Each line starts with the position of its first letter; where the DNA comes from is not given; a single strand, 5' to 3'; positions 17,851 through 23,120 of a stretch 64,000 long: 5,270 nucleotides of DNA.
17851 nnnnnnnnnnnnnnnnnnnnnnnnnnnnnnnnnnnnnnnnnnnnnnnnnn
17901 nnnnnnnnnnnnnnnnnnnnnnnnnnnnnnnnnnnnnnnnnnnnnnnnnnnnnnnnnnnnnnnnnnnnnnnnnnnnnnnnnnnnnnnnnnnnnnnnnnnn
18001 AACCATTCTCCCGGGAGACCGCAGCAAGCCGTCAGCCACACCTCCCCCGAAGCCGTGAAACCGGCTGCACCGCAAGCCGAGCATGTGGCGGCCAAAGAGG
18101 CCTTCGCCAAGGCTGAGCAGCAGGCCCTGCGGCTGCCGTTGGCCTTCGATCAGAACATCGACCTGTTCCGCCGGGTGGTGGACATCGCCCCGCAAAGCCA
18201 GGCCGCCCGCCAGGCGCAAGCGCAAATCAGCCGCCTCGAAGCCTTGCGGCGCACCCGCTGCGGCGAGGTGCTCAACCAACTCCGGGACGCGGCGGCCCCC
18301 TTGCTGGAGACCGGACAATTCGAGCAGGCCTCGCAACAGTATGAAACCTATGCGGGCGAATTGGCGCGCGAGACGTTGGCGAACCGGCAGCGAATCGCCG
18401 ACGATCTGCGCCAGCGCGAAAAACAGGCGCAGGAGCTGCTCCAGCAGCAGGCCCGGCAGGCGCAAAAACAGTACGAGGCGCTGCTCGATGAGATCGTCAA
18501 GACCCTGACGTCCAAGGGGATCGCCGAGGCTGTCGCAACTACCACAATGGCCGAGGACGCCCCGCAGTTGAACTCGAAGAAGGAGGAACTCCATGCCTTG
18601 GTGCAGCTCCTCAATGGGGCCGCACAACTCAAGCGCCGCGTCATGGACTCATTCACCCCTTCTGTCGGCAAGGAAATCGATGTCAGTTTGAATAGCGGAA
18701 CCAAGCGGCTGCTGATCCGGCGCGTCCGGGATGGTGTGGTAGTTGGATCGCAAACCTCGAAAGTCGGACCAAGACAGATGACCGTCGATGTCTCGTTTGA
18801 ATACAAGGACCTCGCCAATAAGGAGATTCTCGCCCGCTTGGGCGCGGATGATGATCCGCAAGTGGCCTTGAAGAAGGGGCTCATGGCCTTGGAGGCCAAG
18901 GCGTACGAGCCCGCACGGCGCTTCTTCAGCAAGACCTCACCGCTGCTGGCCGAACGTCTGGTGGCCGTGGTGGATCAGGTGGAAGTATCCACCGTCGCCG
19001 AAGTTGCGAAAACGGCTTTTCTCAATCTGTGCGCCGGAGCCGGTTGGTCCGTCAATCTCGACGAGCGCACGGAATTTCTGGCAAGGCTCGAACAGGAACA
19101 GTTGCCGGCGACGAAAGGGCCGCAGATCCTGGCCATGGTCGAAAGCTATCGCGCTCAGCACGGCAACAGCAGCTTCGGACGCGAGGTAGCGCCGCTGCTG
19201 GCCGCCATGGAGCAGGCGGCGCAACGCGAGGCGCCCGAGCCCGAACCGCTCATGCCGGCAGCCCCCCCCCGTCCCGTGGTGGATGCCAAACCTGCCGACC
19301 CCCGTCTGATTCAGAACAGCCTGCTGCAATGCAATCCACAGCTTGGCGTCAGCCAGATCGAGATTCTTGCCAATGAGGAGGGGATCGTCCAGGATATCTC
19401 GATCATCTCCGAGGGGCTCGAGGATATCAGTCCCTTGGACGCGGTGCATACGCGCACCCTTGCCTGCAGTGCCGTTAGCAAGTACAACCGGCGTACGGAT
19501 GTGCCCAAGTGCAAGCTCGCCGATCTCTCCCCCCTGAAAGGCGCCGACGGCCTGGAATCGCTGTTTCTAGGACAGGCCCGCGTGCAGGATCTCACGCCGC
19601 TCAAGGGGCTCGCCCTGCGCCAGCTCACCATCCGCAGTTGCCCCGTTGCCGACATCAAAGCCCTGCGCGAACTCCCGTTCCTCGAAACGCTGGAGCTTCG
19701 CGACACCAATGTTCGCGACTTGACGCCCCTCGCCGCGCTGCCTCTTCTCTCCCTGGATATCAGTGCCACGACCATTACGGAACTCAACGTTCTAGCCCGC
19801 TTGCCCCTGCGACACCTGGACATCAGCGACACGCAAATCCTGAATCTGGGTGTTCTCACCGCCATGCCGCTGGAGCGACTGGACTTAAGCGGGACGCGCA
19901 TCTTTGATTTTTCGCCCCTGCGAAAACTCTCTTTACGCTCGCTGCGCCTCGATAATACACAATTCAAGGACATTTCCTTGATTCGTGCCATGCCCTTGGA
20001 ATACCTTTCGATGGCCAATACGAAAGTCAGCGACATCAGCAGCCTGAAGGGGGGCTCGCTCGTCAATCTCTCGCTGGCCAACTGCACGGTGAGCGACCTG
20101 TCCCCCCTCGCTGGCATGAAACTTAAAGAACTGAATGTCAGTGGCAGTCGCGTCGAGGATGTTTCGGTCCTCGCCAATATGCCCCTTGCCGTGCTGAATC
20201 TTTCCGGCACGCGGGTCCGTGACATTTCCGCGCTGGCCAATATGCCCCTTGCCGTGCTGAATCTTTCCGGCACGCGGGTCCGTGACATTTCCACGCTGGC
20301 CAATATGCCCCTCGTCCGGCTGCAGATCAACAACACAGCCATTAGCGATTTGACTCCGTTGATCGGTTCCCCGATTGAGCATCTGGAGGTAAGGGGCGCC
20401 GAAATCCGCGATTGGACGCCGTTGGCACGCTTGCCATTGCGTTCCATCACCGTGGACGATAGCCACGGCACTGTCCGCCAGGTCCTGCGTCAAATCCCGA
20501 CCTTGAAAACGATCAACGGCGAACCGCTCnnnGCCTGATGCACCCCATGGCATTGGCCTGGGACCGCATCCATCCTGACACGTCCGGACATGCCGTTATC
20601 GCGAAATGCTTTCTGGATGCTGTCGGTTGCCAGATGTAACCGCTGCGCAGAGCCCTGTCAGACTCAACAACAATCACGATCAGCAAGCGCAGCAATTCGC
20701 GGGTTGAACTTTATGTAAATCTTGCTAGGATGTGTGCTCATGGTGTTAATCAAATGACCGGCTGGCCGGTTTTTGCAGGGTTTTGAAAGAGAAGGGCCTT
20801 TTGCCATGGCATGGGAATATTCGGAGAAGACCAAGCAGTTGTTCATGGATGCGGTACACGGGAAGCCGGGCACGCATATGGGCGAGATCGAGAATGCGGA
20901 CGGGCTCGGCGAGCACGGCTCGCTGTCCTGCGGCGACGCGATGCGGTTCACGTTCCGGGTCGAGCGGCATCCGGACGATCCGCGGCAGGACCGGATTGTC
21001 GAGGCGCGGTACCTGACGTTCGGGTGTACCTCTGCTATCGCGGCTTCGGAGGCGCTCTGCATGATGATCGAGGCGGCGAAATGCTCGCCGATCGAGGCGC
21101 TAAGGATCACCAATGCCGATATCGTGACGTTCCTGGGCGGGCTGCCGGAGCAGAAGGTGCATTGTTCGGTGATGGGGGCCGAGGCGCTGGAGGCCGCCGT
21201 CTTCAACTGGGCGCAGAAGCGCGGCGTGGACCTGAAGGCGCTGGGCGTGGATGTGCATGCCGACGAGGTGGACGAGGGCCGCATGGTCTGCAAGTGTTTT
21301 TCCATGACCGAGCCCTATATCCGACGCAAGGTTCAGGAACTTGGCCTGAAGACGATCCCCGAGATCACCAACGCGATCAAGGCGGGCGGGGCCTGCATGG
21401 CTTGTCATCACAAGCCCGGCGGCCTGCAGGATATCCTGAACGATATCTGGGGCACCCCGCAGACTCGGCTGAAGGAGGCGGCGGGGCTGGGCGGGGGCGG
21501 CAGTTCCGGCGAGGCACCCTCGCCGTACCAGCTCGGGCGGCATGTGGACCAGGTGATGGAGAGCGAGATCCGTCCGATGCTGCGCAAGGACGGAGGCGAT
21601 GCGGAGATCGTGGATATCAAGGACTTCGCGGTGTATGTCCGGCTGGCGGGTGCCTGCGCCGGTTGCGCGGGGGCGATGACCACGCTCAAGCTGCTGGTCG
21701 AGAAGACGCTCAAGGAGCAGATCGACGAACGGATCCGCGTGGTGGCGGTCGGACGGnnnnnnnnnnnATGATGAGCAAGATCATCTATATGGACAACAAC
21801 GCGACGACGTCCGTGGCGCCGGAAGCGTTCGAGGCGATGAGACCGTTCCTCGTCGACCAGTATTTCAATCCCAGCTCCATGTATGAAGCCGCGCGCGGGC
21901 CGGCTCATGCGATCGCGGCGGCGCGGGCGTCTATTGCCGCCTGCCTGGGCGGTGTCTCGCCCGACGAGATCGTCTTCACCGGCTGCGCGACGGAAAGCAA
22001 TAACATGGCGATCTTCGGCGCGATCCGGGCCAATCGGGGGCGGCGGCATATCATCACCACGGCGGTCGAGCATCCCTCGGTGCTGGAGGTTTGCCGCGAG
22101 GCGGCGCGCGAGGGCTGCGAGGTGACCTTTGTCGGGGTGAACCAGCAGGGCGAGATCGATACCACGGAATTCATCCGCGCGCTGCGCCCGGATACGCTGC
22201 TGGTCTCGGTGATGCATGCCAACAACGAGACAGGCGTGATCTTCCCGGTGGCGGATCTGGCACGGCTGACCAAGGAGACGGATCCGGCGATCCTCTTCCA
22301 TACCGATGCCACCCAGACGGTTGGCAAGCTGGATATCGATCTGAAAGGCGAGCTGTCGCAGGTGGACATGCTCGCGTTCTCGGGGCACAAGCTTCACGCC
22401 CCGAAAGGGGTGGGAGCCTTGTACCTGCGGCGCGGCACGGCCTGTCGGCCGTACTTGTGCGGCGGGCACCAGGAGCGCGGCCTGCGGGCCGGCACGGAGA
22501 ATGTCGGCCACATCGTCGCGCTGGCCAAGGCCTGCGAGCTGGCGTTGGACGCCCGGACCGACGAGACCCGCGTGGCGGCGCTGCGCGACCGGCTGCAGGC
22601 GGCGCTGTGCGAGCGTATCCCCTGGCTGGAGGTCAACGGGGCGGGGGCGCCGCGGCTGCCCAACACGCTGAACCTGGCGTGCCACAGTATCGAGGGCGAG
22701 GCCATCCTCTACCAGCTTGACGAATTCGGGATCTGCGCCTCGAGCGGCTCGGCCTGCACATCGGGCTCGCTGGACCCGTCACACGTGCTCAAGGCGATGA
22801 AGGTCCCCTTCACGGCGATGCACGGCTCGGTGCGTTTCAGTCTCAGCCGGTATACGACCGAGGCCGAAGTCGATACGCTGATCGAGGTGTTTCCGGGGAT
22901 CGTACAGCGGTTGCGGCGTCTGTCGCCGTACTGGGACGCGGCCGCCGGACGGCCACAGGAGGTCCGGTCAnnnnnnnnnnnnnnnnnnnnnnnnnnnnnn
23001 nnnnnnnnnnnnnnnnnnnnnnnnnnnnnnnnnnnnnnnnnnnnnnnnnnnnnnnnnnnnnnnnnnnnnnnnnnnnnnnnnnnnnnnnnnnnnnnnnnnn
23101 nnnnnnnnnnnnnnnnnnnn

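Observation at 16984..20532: Bacterial LRR receptor kinase with a non-RD (HCD) catalytic loop, echoing plant immune receptor kinases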

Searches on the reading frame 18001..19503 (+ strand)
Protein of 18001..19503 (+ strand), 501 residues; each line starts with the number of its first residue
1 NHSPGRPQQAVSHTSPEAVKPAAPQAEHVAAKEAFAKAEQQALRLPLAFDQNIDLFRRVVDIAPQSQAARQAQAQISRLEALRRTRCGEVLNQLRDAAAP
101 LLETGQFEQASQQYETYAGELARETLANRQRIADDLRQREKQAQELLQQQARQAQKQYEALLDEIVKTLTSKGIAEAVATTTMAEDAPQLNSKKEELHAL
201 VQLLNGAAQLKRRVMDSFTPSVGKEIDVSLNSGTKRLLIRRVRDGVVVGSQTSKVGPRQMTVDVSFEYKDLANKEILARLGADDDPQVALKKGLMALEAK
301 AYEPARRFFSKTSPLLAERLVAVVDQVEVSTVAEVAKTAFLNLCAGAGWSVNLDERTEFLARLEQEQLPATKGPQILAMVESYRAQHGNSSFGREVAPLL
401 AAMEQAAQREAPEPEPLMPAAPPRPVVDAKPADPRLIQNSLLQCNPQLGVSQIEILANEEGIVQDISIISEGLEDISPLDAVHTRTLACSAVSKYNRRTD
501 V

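Call 31: search_solved_structures(query=window:18001-19503:+, max_evalue=10)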
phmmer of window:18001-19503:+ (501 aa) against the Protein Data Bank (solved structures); distinct sequences matched with E-value up to 10: 3.
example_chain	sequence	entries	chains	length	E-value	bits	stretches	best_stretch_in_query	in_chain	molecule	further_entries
2ynx_A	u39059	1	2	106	0.062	15.8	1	231-299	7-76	LACA THIOREDOXIN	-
2nd4_A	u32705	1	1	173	0.29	13.6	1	22-139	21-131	Amylase-binding protein AbpA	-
3ziv_A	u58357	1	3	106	0.62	12.5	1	239-299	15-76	AECA THIOREDOXIN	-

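Call 32: search_protein_families(library=pfam, proteins=[window:18001-19503:+], max_evalue=10)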
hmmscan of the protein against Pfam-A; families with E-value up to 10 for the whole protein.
window:18001-19503:+ (501 aa): 3 families
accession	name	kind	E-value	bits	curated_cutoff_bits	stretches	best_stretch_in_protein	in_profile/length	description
PF21980.2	MksE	-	0.12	13.1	27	1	116-178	85-143/163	Condensin complex protein MksE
PF13089.11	PP_kinase_N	-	0.23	12.2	23.8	1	90-174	15-104/107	Polyphosphate kinase N-terminal domain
PF03194.20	LUC7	-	0.34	11.1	33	1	109-200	84-171/246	LUC7 N_terminus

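Call 51: predict_structure(alignment_id=A2)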
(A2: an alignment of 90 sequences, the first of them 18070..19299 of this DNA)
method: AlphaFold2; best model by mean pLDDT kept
length: 410 residues; sequences in the alignment: 90
mean_pLDDT: 95.5   pTM: 0.82
mean pLDDT of the five models: 95.5, 94.9, 94.8, 94.8, 94.5
residues with pLDDT >= 90: 384; 70-90: 12; 50-70: 12; < 50: 2
segments of 3 or more residues with pLDDT < 50: none
pLDDT, mean of each block of 10 residues (from residue 1): 93 98 97 98 97 98 98 98 98 98 98 98 97 98 98 98 97 98 98 98 98 98 98 96 98 98 98 98 98 98 97 98 96 97 92 97 98 98 87 71 53
secondary structure, 60 per line:
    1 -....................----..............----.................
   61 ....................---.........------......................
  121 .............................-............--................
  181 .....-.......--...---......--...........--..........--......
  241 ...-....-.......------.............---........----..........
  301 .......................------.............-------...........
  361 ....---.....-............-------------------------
elements in order: H2-21 H26-39 H44-80 H84-92 H99-149 H151-162 H165-185 H187-193 E202-207 E210-220 E223-232 E235-243 H250-256 H263-275 H279-286 H291-323 H330-342 H350-364 H368-372 H374-385

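Call 54: fold_search(model_id=the predicted structure, library=pdb)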
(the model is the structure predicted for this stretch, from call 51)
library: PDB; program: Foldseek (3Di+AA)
matches with E <= 10: 347; with E <= 0.001: 0
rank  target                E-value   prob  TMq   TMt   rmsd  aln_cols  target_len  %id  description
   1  6xns_A                8.9e-02  0.41  0.16  0.19  25.6       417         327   12  C3_crown-05 (released 2020-12-23)
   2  7kw7_E                1.2e-01  0.41  0.14  0.16  20.9       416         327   10  Atomic cryoEM structure of Hsp90-Hsp70-Hop-GR (released 2021-12-08)
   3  4wng_A                1.2e-01  0.33  0.13  0.16  28.6       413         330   12  Crystal structure of the TPR domain of LGN in complex with Frmpd4/Preso1 at 2.1 Angstrom resolution (released 2015-09-16)
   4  3ro2_A                1.5e-01  0.35  0.13  0.16  29.1       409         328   12  Structures of the LGN/NuMA complex (released 2012-03-07)
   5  6xns_C                1.5e-01  0.30  0.15  0.18  24.1       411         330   12  C3_crown-05 (released 2020-12-23)
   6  4wne_A                1.8e-01  0.30  0.13  0.16  28.4       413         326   12  Crystal structure of the TPR domain of LGN in complex with Frmpd4/Preso1 at 2.0 Angstrom resolution (released 2015-09-16)
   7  7dhg_C                1.9e-01  0.25  0.14  0.13  24.8       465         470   12  Crystal structure of SARS-CoV-2 Orf9b complex with human TOM70 (released 2021-05-12)
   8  5a7d_F                2.1e-01  0.25  0.12  0.14  24.9       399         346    9  Tetrameric assembly of LGN with Inscuteable (released 2016-08-03)
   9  7t7t_A                2.6e-01  0.18  0.14  0.13  26.3       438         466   11  Structure of TSK/BRU1 bound to histone H3.1 (released 2022-03-30)
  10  7rdr_A                2.8e-01  0.12  0.11  0.11  27.2       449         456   14  Circular tandem repeat protein with novel repeat topology and enhanced subunit contact surfaces (released 2021-09-01)
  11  9pff_L                2.9e-01  0.38  0.14  0.18  20.2       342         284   12  Min22bin20S complex (NSF-alphaSNAP-2:2 syntaxin-1a H3:SNAP-25 SN1), non-hydrolyzing, class 27 (released 2025-08-06)
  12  3qky                  3.0e-01  0.30  0.11  0.18  26.9       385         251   10  Crystal structure of Rhodothermus marinus BamD (released 2011-04-20)
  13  4wnd_A                3.5e-01  0.20  0.12  0.15  26.7       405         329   11  Crystal structure of the TPR domain of LGN in complex with Frmpd4/Preso1 at 1.5 Angstrom resolution (released 2015-09-16)
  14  5a7d_H                3.5e-01  0.20  0.12  0.14  24.4       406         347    9  Tetrameric assembly of LGN with Inscuteable (released 2016-08-03)
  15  6hc2_E                4.2e-01  0.16  0.12  0.13  26.4       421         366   10  Crystal structure of NuMA/LGN hetero-hexamers (released 2019-05-29)
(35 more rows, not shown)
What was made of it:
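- Tried and rejected: Foldseek on a model with pLDDT 95.5 gave nothing better than E 0.09 and TM below 0.2 (call 54).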

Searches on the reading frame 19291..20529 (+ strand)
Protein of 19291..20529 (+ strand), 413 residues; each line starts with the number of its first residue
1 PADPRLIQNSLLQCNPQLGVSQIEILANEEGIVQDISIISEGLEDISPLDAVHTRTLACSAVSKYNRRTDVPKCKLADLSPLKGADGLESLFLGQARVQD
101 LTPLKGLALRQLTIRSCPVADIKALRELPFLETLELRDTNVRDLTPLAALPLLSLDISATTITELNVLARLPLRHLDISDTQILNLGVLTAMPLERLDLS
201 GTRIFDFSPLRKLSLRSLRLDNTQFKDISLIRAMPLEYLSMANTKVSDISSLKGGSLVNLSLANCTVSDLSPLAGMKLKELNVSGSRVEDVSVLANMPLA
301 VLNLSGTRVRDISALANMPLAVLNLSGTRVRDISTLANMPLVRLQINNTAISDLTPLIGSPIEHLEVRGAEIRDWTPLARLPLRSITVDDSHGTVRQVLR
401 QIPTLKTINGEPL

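Call 32: search_protein_families(library=pfam, proteins=[window:19504-20529:+], max_evalue=10)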
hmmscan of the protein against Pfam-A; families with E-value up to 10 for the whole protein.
window:19504-20529:+ (342 aa): 9 families
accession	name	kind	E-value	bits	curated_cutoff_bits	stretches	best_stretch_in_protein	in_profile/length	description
PF12799.13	LRR_4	-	3.5e-30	103.8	27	7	143-182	2-43/44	Leucine Rich repeats (2 copies)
PF00560.39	LRR_1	-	6.7e-07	28.6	20.6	0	123-137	2-16/23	Leucine Rich Repeat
PF13516.12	LRR_6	-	4.3e-06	26.8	23.4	0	206-222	4-20/24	Leucine Rich repeat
PF13855.12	LRR_8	-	8.1e-05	22.8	27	3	60-112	3-61/61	Leucine rich repeat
PF23952.1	LRR_EndoS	-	0.00013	22.6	27.9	1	59-147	24-108/116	Endo-beta-N-acetylglucosaminidase EndoS LRR domain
PF13599.13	Pentapeptide_4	-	0.0038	17.7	38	0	144-194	13-61/78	Pentapeptide repeat region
PF23701.1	MIAC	-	0.007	16.7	27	0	237-256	26-45/47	Micropeptide inhibiting actin cytoskeleton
PF23598.1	LRR_14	-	0.016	14.5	40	1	27-234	43-247/353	Leucine-rich repeat region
PF25013.1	LRR_Zer-1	-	1.1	9.9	27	0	76-115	32-122/137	Zer-1-like, Leucine-rich repeats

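Call 80: search_solved_structures(query=window:19291-20529:+, max_evalue=0.001)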
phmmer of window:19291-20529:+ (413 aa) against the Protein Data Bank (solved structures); distinct sequences matched with E-value up to 0.001: 41.
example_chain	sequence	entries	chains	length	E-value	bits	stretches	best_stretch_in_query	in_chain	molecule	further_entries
5il7_A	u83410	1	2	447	1.7e-30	109.8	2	192-382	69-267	Rab family protein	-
2omu_A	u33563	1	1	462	1.4e-29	106.7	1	42-375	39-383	Internalin-A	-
2omx_A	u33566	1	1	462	4.2e-29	105.2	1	42-371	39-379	Internalin-A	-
2omt_A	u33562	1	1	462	6e-29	104.7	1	42-371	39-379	Internalin-A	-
8r4b_A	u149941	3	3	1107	1.9e-28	103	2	192-381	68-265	Rab family protein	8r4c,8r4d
2omv_A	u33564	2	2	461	2.2e-28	102.8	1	42-375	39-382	Internalin-A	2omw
2omz_A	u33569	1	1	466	4.5e-28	101.8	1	42-375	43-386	Internalin-A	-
8h62_A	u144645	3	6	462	8.1e-28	100.9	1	42-375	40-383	Internalin A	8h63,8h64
1o6s_A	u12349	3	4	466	8.3e-28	100.9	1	42-375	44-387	INTERNALIN A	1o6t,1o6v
2omy_A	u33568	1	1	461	9.5e-28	100.7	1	42-373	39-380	Internalin-A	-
6hlu_A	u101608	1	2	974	3e-26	95.8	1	192-381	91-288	Rab family protein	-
4fmz_A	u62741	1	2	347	9.1e-19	71.2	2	194-370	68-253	Internalin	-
4fho_A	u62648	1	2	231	3.2e-15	59.5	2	76-153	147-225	Internalin C2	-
1h6u_A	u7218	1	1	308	8.2e-14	54.8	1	123-322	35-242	INTERNALIN H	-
4r58_A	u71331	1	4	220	1.8e-13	53.7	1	214-356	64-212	Leucine Rich Repeat protein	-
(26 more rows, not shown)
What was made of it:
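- Closest known: Listeria internalins and the Chlorobium tepidum Roco LRR domain. Same: These are the closest solved LRRs (E 1e-29 to 1e-30; call 80).
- The LRR class is internalin/Roco-type with a 21-aa period (call 80).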

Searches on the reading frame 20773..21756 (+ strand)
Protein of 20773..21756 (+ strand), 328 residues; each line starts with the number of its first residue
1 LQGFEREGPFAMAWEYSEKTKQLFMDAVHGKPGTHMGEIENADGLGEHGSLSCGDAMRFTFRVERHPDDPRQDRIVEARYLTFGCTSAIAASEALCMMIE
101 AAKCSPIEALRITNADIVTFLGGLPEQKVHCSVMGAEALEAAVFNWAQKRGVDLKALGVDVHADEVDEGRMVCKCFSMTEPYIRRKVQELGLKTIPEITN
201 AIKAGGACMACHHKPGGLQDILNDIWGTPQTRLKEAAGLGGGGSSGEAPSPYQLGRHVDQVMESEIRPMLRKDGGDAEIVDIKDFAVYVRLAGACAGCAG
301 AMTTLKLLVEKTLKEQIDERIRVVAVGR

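Call 36: search_protein_families(library=pfam, proteins=[window:20773-21756:+], max_evalue=0.00001)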
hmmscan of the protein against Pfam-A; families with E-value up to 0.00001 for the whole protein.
window:20773-21756:+ (328 aa): 3 families
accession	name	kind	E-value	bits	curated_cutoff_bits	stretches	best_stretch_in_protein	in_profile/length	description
PF01592.21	NifU_N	-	6.2e-30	104.4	22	1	34-150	14-124/127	NifU-like N terminal domain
PF01106.22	NifU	-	6e-24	84.4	27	1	258-324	1-67/67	NifU-like domain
PF04324.20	Fer2_BFD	-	1.3e-11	45.1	26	1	171-214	1-43/50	BFD-like [2Fe-2S] binding domain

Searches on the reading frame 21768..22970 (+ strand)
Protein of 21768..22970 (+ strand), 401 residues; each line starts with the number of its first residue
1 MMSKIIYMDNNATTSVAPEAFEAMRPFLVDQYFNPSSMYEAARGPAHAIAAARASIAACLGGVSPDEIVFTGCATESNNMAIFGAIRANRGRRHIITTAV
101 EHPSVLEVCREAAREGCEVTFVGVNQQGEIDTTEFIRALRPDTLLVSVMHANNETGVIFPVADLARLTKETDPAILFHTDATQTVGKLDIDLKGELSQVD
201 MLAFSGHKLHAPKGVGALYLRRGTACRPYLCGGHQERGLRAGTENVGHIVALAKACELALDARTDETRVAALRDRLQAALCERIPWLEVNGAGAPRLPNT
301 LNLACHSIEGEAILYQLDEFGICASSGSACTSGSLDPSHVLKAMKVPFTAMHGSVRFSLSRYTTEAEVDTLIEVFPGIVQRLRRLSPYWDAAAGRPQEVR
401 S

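Call 36: search_protein_families(library=pfam, proteins=[window:21768-22970:+], max_evalue=0.00001)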
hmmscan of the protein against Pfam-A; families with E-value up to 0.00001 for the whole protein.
window:21768-22970:+ (401 aa): 1 family
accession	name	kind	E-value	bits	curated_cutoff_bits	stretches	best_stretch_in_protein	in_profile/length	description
PF00266.25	Aminotran_5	-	2.6e-75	254.2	21.5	1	6-371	1-371/371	Aminotransferase class-V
